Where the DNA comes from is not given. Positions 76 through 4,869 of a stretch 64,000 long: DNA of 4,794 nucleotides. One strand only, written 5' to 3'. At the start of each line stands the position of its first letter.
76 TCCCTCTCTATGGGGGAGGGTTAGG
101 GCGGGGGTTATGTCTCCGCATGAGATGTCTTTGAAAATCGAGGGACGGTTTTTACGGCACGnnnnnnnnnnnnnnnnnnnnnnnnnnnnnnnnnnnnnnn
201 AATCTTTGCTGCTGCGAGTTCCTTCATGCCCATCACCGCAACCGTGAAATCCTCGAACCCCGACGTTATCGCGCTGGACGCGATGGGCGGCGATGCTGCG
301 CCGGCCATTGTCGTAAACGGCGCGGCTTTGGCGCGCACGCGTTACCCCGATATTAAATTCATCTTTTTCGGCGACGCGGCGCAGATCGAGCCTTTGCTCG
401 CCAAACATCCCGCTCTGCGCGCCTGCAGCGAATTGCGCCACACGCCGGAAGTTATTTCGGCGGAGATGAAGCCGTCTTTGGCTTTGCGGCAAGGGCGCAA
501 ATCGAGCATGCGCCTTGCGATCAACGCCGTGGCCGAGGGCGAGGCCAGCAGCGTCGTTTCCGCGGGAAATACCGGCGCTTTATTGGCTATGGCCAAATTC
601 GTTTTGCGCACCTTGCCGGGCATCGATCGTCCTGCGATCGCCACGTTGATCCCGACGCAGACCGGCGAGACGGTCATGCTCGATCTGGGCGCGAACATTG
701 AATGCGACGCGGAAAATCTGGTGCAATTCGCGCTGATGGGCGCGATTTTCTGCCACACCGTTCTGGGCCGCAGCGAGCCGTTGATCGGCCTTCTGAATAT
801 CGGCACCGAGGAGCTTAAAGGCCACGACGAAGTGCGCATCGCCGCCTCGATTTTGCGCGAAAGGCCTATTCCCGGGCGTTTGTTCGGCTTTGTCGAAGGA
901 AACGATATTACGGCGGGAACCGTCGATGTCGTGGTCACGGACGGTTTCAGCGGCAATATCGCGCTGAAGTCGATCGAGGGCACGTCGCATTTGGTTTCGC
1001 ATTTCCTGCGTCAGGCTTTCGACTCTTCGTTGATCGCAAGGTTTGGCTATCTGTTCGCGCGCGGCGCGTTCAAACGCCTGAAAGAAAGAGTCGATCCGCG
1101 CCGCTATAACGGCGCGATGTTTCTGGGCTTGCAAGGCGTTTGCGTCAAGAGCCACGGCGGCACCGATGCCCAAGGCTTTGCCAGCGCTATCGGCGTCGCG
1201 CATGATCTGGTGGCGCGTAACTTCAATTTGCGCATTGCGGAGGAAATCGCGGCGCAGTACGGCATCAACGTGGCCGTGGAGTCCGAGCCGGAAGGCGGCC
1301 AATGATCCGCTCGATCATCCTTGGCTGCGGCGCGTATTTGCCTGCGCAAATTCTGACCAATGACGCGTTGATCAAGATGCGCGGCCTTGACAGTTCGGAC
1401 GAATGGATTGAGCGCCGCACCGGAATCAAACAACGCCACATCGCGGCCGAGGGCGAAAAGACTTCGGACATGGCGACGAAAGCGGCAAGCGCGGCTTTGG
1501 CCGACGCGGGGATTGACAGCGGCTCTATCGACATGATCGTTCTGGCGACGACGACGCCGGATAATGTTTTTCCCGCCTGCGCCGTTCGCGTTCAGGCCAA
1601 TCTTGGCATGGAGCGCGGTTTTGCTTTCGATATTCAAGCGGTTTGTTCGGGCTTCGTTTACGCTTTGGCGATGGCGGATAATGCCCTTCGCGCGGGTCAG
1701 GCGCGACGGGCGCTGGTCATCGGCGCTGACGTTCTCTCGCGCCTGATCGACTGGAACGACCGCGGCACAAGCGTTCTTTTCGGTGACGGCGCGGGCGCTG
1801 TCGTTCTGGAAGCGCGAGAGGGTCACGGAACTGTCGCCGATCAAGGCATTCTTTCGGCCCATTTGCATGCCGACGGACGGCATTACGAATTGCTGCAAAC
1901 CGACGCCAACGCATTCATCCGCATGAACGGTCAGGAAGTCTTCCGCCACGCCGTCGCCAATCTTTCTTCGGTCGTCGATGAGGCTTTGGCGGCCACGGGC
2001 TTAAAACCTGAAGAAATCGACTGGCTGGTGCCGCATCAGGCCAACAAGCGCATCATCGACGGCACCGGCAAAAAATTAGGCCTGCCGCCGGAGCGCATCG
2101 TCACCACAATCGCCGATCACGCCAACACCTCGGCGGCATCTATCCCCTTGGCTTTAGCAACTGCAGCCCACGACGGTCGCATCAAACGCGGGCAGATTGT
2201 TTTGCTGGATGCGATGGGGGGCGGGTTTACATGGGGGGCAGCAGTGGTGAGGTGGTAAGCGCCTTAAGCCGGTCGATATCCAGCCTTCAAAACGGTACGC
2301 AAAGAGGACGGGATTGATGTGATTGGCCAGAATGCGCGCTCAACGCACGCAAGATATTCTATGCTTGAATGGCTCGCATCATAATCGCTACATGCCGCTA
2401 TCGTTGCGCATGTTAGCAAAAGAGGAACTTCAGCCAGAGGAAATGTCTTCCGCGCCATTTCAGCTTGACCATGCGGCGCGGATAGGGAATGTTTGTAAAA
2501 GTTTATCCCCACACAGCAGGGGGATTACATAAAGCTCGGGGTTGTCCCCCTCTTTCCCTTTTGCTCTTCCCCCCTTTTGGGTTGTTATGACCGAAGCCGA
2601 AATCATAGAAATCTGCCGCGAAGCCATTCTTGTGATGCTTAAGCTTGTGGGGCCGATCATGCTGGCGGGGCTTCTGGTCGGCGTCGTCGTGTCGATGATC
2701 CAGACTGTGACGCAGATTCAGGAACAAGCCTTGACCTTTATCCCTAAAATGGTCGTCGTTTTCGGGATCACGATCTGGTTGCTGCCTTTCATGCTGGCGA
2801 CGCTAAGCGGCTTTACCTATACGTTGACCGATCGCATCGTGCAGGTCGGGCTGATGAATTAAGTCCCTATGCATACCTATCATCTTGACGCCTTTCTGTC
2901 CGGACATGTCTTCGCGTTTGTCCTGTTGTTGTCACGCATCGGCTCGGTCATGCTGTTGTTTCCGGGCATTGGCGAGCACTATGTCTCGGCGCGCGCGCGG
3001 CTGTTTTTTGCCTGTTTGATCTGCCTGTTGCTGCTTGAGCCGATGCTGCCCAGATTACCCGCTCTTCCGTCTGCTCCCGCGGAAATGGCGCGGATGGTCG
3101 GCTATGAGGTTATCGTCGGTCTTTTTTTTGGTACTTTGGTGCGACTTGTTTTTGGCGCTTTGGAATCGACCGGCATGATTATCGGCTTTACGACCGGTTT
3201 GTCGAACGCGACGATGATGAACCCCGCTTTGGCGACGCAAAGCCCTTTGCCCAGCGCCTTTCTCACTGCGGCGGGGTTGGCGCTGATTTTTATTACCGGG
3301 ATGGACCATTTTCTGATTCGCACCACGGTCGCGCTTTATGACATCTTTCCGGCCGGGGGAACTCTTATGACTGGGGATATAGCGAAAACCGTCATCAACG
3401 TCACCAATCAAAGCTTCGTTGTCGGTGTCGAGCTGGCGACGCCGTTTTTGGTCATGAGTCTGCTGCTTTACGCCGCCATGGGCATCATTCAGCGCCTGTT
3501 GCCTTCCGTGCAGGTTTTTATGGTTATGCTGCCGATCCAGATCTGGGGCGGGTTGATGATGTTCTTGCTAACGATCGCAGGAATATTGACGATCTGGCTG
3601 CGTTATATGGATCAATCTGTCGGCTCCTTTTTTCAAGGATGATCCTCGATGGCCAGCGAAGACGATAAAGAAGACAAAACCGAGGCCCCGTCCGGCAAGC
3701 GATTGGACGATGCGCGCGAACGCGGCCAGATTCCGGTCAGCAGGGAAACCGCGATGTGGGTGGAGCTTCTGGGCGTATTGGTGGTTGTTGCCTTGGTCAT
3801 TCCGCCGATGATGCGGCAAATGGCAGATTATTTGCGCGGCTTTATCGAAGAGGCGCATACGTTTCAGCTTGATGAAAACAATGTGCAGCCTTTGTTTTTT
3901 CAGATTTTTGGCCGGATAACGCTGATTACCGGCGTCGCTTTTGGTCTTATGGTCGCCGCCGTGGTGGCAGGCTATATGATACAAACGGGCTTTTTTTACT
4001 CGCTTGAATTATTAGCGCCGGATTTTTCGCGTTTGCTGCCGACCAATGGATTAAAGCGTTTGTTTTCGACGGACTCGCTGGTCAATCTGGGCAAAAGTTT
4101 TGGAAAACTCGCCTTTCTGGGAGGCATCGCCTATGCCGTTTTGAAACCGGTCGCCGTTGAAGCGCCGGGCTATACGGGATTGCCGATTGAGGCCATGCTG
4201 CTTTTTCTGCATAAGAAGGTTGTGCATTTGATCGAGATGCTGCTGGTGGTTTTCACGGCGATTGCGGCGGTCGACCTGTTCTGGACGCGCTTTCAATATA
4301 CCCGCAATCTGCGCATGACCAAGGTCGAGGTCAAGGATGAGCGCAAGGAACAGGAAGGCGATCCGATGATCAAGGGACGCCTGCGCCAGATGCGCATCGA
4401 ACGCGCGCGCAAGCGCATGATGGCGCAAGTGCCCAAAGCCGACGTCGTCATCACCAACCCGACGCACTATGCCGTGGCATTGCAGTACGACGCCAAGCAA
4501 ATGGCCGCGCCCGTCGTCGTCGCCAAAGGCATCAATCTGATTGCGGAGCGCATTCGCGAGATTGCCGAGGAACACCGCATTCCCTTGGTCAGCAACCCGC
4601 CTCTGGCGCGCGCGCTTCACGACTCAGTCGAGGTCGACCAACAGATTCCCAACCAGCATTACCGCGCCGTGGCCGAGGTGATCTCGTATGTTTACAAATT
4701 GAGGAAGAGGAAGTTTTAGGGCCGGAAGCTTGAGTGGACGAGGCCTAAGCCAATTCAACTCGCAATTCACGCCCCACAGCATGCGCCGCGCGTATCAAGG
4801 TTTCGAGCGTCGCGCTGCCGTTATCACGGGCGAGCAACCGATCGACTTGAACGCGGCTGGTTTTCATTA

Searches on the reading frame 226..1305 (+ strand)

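Call 61: search_protein_families(library=pfam, proteins=[window:226-1305:+], max_evalue=0.00001)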
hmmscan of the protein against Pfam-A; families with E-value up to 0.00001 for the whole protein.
window:226-1305:+ (359 aa): 1 family
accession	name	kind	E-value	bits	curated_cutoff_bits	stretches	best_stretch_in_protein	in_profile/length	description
PF02504.20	FA_synthesis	-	9.5e-104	347.4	29.1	1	15-336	3-324/324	Fatty acid synthesis protein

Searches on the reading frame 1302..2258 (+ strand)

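Call 61: search_protein_families(library=pfam, proteins=[window:1302-2258:+], max_evalue=0.00001)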
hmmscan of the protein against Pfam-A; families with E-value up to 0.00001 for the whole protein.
window:1302-2258:+ (318 aa): 3 families
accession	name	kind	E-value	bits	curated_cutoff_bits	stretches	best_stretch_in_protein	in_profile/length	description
PF08541.16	ACP_syn_III_C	-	3.8e-37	126.8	26.6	1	229-318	1-90/90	3-Oxoacyl-[acyl-carrier-protein (ACP)] synthase III C terminal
PF08545.16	ACP_syn_III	-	6.2e-31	106.6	24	1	109-192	1-80/80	3-Oxoacyl-[acyl-carrier-protein (ACP)] synthase III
PF00108.29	Thiolase_N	-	3.8e-07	30.2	26.4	1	39-147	8-117/260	Thiolase, N-terminal domain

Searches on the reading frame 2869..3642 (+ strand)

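Call 61: search_protein_families(library=pfam, proteins=[window:2869-3642:+], max_evalue=0.00001)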
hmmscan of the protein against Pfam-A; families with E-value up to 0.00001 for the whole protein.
window:2869-3642:+ (257 aa): 1 family
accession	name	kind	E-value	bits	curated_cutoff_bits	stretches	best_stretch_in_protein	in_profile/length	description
PF01311.25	Bac_export_1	-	1.2e-46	159.7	27.8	1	15-249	2-229/230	Bacterial export proteins, family 1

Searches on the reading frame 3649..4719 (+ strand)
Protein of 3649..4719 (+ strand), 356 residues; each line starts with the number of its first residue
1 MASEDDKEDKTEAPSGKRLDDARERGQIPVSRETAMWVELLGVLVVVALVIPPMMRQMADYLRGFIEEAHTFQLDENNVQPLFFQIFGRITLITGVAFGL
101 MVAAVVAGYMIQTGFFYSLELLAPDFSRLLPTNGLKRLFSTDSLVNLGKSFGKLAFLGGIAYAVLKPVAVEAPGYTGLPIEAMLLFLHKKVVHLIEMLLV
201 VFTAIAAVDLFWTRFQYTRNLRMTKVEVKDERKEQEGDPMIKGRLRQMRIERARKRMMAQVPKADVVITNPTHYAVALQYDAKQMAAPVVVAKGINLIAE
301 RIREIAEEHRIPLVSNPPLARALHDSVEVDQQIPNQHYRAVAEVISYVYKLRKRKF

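Call 61: search_protein_families(library=pfam, proteins=[window:3649-4719:+], max_evalue=0.00001)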
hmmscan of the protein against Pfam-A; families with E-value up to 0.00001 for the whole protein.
window:3649-4719:+ (356 aa): 1 family
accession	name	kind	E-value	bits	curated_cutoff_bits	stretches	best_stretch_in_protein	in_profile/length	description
PF01312.24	Bac_export_2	-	3.2e-119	398.5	24.4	1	8-348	1-335/335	FlhB HrpN YscU SpaS Family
